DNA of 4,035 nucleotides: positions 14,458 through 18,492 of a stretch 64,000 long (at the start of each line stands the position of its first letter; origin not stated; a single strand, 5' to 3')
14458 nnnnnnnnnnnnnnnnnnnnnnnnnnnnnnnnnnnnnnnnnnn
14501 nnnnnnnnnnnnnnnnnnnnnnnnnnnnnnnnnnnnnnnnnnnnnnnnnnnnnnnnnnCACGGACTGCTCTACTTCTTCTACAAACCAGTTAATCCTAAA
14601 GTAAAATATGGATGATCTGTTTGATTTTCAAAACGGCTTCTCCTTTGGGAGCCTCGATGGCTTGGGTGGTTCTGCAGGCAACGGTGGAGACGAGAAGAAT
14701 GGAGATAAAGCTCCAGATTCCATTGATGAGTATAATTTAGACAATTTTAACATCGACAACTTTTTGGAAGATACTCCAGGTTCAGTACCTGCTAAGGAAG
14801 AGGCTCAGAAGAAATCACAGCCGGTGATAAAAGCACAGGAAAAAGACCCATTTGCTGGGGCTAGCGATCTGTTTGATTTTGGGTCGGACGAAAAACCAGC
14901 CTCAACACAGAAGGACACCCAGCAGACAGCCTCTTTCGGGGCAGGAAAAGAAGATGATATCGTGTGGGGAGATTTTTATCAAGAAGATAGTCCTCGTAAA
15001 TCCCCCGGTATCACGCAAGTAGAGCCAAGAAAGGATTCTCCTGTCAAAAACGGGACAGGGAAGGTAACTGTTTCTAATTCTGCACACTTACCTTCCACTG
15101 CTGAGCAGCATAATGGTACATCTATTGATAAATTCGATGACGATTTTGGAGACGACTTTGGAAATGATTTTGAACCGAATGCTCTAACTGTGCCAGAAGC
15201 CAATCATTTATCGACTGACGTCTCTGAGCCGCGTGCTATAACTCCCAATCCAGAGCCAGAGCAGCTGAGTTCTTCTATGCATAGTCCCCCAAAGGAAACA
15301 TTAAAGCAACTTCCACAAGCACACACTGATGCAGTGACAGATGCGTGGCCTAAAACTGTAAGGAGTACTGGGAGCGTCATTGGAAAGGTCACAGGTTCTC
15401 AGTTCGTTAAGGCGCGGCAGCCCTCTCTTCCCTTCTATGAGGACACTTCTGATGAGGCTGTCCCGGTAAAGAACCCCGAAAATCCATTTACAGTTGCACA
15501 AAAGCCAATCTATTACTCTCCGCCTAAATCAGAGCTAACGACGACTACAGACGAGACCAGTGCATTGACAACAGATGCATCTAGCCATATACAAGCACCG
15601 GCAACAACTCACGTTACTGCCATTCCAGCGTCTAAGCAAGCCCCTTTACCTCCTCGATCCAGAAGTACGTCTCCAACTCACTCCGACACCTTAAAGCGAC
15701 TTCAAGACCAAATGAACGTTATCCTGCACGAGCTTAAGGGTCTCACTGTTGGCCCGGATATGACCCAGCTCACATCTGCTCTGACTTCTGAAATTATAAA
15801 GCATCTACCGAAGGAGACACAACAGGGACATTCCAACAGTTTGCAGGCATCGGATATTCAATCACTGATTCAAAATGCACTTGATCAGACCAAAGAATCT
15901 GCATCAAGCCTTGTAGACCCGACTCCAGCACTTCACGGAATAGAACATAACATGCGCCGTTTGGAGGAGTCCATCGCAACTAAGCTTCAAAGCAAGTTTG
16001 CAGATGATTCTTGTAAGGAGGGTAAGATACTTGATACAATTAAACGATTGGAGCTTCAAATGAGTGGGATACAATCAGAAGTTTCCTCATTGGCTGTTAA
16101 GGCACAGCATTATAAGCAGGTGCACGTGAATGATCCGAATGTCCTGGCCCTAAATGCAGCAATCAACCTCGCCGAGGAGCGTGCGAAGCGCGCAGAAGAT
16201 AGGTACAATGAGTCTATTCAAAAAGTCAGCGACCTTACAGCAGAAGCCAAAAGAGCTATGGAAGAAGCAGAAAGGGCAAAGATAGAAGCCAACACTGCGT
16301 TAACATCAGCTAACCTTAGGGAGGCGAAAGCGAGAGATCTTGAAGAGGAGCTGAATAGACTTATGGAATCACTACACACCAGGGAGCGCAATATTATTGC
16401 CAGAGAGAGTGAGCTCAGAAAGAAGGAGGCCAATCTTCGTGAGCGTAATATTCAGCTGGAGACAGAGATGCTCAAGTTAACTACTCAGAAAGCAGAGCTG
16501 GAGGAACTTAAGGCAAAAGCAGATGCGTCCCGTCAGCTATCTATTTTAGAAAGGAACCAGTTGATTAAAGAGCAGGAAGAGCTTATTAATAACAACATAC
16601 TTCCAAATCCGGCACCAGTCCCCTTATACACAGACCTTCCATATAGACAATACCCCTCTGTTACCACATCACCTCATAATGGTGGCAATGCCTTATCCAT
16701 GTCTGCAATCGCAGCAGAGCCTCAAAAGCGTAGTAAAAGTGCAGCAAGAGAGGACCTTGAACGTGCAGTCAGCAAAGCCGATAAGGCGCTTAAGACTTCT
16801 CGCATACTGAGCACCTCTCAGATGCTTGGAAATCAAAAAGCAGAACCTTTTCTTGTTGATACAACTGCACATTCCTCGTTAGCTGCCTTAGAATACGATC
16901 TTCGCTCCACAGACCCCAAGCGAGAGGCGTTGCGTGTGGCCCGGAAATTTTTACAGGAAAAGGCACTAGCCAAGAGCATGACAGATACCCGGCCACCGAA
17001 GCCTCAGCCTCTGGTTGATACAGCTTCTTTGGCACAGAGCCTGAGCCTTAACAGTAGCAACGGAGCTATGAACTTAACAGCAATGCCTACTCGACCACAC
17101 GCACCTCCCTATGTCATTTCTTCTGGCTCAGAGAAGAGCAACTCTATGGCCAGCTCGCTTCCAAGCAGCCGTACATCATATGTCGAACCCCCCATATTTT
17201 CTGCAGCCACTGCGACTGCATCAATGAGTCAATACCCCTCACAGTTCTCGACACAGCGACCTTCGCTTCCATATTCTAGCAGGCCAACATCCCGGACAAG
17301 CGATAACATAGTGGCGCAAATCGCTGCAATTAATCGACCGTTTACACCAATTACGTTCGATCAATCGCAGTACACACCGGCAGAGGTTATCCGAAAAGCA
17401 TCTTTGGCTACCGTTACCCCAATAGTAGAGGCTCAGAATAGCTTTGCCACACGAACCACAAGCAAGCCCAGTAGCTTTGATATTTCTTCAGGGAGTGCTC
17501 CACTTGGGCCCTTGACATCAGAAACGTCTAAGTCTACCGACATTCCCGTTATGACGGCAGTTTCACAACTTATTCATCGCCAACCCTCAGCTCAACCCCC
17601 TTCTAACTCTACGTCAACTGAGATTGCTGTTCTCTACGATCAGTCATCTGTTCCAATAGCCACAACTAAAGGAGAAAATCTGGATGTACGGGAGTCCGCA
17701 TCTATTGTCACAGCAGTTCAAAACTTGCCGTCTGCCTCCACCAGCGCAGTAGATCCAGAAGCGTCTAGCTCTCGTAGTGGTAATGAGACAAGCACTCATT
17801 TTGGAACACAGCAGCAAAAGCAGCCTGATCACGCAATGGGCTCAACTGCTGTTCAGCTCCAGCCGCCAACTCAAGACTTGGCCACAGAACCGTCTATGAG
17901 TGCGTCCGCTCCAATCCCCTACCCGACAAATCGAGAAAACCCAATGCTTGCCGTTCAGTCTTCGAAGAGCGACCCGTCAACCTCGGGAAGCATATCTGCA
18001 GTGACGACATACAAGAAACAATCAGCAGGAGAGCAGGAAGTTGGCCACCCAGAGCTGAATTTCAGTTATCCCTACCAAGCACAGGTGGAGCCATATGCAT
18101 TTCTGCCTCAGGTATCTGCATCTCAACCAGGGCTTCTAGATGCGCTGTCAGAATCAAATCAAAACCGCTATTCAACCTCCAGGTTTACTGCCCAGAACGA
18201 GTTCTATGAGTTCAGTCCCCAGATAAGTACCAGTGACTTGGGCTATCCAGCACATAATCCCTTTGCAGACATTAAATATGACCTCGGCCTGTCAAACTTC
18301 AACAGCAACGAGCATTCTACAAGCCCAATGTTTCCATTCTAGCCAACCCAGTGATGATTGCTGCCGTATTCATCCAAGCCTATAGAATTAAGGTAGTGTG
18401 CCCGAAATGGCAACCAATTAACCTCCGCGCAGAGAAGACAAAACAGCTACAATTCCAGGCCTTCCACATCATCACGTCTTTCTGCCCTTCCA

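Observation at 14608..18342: Disordered protein rich in DPF/DxF/WxxF and NPF endocytic short linear motifs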

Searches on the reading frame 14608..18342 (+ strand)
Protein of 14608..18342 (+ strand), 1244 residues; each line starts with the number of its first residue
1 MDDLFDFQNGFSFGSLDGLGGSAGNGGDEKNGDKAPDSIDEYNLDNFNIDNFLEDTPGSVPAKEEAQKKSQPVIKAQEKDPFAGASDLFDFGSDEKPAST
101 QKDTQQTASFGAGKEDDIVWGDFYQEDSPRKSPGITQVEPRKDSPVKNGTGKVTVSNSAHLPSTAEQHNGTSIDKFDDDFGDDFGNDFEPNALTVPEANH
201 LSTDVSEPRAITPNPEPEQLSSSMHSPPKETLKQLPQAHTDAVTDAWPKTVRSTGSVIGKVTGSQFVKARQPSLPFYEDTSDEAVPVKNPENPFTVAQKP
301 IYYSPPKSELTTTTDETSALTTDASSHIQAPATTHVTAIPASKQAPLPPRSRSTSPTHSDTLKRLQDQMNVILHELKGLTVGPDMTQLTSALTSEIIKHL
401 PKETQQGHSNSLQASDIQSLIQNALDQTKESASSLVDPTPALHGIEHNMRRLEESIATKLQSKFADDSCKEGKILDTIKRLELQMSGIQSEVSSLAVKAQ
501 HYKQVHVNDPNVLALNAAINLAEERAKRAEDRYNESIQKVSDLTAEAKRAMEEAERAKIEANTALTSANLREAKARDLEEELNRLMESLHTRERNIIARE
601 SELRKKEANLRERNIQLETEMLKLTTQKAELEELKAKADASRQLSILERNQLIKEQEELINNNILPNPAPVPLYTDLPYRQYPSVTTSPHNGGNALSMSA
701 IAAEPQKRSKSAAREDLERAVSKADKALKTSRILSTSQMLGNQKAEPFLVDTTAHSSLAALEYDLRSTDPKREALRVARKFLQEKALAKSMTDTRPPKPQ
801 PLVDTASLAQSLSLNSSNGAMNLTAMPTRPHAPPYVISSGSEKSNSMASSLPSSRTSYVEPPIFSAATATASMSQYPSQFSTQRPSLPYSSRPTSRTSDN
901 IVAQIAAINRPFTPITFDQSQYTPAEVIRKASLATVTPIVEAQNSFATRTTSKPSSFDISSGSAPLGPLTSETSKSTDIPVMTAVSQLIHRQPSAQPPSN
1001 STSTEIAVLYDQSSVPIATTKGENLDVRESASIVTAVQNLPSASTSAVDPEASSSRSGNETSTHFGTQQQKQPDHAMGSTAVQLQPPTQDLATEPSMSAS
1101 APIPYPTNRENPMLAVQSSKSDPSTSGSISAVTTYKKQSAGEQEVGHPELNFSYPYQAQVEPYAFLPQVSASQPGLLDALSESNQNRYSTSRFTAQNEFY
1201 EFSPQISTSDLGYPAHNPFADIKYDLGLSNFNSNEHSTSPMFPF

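Call 3: search_protein_families(library=pfam, proteins=[window:14608-18342:+], max_evalue=0.1)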
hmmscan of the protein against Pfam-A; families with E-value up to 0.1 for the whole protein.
window:14608-18342:+ (1244 aa): 0 families

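Call 4: find_homologous_proteins(query=window:14608-18339:+)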
Query window:14608-18339:+ (1244 aa): 4 proteins with E <= 0.001 among 8000 candidates.
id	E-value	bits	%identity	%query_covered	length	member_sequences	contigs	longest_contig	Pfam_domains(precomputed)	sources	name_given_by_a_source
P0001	0.0e+0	2675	99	100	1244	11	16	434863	-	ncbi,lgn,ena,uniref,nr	ncbi:Hypothetical protein DHA2_151357 [Giardia duodenalis]|uniref:Glucoamylase S1/S2 n=1 Tax=Giardia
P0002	0.0e+0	2126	80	100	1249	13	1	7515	-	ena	-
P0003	0.0e+0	2079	77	100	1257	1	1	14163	-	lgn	-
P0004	0.0e+0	1981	74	100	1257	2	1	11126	-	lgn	-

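Call 5: list_cluster_members(proteins=[P0001, P0002, P0003, P0004])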
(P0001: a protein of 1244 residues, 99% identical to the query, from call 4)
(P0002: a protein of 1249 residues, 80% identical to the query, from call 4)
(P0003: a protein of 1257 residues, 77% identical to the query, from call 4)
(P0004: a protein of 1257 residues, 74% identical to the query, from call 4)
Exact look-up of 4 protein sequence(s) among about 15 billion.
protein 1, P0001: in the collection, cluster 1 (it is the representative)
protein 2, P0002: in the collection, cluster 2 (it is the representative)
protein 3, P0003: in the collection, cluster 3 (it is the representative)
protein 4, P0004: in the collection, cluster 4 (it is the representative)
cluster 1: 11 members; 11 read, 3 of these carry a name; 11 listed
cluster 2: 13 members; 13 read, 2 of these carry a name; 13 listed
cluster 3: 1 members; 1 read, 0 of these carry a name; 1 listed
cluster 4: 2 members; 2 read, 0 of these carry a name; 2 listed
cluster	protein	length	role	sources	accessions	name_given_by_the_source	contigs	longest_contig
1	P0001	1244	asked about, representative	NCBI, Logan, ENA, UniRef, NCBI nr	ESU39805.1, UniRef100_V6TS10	Hypothetical protein DHA2_151357 [Giardia duodenalis] | Glucoamylase S1/S2 n=1 Tax=Giardia intestinalis TaxID=5741 RepID=V6TS10_GIAIN | Hypothetical protein DHA2_151357 [Giardia intestinalis]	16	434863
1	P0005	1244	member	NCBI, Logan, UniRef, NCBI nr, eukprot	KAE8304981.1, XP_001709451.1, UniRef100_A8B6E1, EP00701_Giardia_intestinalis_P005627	Glucoamylase S1/S2 [Giardia duodenalis] | Glucoamylase S1/S2 n=1 Tax=Giardia intestinalis (strain ATCC 50803 / WB clone C6) ... | Glucoamylase S1/S2 [Giardia intestinalis]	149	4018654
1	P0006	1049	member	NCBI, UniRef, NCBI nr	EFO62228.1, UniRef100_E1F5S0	Glucoamylase S1/S2 precursor [Giardia lamblia P15] | Glucoamylase S1/S2 n=1 Tax=Giardia intestinalis (strain P15) TaxID=658858 ...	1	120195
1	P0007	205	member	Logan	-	-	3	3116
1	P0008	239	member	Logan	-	-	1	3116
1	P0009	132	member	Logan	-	-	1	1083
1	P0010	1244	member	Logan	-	-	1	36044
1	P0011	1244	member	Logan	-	-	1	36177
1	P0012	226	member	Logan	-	-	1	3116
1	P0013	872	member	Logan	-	-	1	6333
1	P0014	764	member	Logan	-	-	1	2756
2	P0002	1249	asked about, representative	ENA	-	-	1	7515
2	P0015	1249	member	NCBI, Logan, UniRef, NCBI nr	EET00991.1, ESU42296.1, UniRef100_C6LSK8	Hypothetical protein GSB_152936 [Giardia duodenalis] | Glucoamylase S1/S2 n=2 Tax=Giardia intestinalis TaxID=5741 RepID=C6LSK8_GIAIB | Glucoamylase S1/S2 precursor [Giardia intestinalis ATCC 50581]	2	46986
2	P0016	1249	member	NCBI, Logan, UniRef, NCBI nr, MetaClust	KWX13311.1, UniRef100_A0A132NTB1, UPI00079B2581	Glucoamylase S1/S2 precursor [Giardia duodenalis assemblage B] | Glucoamylase S1/S2 n=1 Tax=Giardia duodenalis assemblage B TaxID=1394984 ... | Glucoamylase S1/S2 precursor [Giardia intestinalis assemblage B]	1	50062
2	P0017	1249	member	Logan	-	-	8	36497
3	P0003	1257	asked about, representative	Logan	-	-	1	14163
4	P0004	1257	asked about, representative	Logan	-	-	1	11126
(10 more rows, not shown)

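Call 48: search_protein_representatives(alignment_id=A3)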
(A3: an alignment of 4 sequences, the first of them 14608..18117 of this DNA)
Query: 4 sequences, 1175 profile positions. Proteins with E-value up to 0.001 (for the whole library): 3; up to 1e-10: 3; up to 1e-30: 3. The best 3 are listed.
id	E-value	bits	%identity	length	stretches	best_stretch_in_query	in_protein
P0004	0.0e+00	2491.9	-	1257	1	1-1175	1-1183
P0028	5.2e-59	216.4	-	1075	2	478-813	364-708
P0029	1.0e-36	142.6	-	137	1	1-109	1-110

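Call 50: list_cluster_members(proteins=[P0028, P0029])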
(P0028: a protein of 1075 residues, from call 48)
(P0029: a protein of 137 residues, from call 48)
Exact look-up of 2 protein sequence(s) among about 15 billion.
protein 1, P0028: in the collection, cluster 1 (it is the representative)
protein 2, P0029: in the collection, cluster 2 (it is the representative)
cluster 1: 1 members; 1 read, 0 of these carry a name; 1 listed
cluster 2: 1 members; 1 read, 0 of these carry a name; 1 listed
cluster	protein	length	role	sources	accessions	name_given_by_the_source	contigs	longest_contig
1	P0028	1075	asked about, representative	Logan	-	-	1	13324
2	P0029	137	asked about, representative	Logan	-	-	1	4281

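Call 51: find_encoding_contigs(protein=P0028, flank=8000, max_places=4)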
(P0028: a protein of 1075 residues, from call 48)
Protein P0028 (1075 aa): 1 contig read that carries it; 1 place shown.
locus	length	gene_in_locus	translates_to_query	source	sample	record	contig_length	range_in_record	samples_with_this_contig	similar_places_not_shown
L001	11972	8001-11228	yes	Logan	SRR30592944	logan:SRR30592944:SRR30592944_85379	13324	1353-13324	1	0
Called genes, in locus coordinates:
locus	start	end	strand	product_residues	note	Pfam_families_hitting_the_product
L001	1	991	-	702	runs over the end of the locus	-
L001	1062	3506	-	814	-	-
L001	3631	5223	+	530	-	PF01207:Dus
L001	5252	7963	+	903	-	PF00023:Ank (faint), PF12796:Ank_2, PF13606:Ank_3 (faint), PF13637:Ank_4 (faint), PF13857:Ank_5 (faint), PF12796:Ank_2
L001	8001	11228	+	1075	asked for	-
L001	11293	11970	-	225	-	?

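Call 52: predict_structure(alignment_id=A3)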
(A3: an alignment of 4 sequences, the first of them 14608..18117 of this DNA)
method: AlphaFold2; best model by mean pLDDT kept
length: 1170 residues; sequences in the alignment: 4
mean_pLDDT: 41.7   pTM: 0.27
mean pLDDT of the five models: 41.7, 39.3, 37.2, 37.2, 34.9
residues with pLDDT >= 90: 52; 70-90: 116; 50-70: 117; < 50: 885
segments of 3 or more residues with pLDDT < 50: 1-362, 372-383, 403-412, 427-445, 460-469, 663-669, 671-709, 731-768, 788-832, 834-1170
pLDDT, mean of each block of 10 residues (from residue 1): 38 30 27 32 42 35 26 30 36 26 24 28 31 27 25 22 27 37 39 27 27 29 28 25 29 28 29 29 29 32 29 28 25 28 30 38 53 44 53 59 44 60 53 37 49 56 45 64 69 66 60 73 79 80 78 82 85 90 95 93 94 93 91 85 85 78 45 35 30 30 36 68 64 36 32 40 46 65 56 35 31 29 27 30 29 28 27 27 29 33 36 38 44 36 31 29 29 29 25 30 27 28 29 28 29 26 24 27 27 27 30 29 32 26 28 28 29
secondary structure, 60 per line:
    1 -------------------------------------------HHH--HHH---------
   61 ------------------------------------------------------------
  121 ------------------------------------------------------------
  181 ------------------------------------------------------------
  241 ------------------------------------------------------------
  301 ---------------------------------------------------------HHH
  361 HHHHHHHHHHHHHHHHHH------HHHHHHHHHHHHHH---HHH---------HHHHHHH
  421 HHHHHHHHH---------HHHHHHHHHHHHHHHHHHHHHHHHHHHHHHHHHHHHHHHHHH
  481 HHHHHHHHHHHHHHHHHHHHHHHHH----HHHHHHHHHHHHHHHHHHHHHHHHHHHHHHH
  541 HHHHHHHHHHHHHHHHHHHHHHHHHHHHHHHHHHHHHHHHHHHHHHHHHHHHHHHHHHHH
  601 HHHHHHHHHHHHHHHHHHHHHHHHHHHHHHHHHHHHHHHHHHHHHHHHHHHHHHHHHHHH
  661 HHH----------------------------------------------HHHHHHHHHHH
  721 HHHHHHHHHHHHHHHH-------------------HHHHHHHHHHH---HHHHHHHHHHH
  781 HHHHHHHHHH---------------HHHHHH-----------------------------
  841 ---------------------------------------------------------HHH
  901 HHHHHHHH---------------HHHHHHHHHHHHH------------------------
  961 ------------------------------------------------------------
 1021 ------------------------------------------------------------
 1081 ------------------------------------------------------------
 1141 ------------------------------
elements in order (helices of 4 or more, strands of 3 or more residues): H358-378 H385-398 H414-429 H439-505 H510-663 H710-736 H756-766 H770-790 H806-811 H898-908 H924-936

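Call 59: find_homologous_proteins(query=P0028)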
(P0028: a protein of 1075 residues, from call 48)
Query P0028 (1075 aa): 2 proteins with E <= 0.001 among 8000 candidates.
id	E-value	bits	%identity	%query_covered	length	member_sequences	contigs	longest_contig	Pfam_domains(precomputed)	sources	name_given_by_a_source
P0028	0.0e+0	2338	100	100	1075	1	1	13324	-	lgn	-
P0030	0.0e+0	1965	85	98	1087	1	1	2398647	-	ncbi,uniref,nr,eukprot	ncbi:Glucoamylase S1/S2 [Giardia muris]|uniref:Glucoamylase S1/S2 n=1 Tax=Giardia muris TaxID=5742 R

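Call 68: search_solved_structures(query=A4, max_evalue=1)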
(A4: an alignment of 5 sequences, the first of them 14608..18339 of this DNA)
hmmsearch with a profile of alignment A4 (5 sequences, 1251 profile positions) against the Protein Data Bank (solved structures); distinct sequences matched with E-value up to 1: 1.
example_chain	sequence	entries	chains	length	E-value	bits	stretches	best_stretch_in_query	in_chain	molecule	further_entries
8ro0_D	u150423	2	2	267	0.028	15.3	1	541-600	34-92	Protein isy-1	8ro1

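Call 69: search_protein_families(library=ncbifam, proteins=[window:14608-18339:+], max_evalue=1)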
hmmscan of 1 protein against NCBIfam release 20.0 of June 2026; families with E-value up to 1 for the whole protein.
window:14608-18339:+ (1244 aa): 3 families
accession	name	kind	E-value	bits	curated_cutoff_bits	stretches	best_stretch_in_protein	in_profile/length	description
TIGR02680.1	TIGR02680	hypoth_equivalog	0.017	12.9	462.85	1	523-642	849-968/1356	TIGR02680 family protein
NF041035.1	Rad50_Halo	equivalog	0.027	12.8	1000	1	414-661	215-450/883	DNA double-strand break repair ATPase Rad50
NF045780.1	TrlF_fam_ATP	equivalog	0.11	11.2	350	1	394-661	391-658/944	TrlF family AAA-like ATPase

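Call 75: find_homologous_proteins(query=A5, max_evalue=0.01)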
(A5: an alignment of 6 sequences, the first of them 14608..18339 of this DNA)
Query A5 (6 sequences) (1244 aa, profile of the alignment): 4 proteins with E <= 0.01 among 8000 candidates.
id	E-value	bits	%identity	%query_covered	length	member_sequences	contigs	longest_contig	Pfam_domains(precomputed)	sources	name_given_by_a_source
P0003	0.0e+0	2402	77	100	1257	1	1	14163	-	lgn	-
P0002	0.0e+0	2385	80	100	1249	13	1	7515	-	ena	-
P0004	0.0e+0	2381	74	100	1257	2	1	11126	-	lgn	-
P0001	0.0e+0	2364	99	100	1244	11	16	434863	-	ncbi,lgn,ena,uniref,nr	ncbi:Hypothetical protein DHA2_151357 [Giardia duodenalis]|uniref:Glucoamylase S1/S2 n=1 Tax=Giardia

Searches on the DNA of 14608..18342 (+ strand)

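Call 9: search_dna_similar(query=window:14608-18342:+, collection=phages, mode=near, max_rows=3)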
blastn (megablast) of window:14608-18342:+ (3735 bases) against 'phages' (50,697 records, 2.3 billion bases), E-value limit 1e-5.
No match.

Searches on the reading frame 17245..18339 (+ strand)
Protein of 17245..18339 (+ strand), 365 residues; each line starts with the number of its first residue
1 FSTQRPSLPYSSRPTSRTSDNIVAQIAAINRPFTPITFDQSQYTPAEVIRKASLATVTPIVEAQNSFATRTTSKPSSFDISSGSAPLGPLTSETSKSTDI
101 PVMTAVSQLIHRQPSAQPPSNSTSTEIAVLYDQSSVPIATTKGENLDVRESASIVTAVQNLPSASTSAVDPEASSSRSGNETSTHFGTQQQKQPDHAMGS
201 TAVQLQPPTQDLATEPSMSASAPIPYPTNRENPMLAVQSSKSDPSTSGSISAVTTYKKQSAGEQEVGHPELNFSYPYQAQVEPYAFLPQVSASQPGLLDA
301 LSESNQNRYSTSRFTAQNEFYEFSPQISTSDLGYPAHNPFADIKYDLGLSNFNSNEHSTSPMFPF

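Call 82: predict_structure(alignment_id=A6)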
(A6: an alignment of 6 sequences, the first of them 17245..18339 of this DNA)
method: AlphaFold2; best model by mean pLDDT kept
length: 365 residues; sequences in the alignment: 6
mean_pLDDT: 40.3   pTM: 0.14
mean pLDDT of the five models: 40.3, 37.2, 31.7, 30.2, 29.9
residues with pLDDT >= 90: 0; 70-90: 6; 50-70: 38; < 50: 321
segments of 3 or more residues with pLDDT < 50: 1-4, 8-11, 13-15, 51-53, 55-335, 343-360
pLDDT, mean of each block of 10 residues (from residue 1): 46 51 71 68 55 47 40 36 41 36 38 39 35 34 33 33 32 33 30 32 34 35 37 40 39 36 32 34 34 41 41 39 41 47 45 40 45
secondary structure, 60 per line:
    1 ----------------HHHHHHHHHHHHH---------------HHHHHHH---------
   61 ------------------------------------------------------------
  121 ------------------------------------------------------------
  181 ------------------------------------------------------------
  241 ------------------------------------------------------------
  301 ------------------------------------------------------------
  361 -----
elements in order: H17-29 H45-51
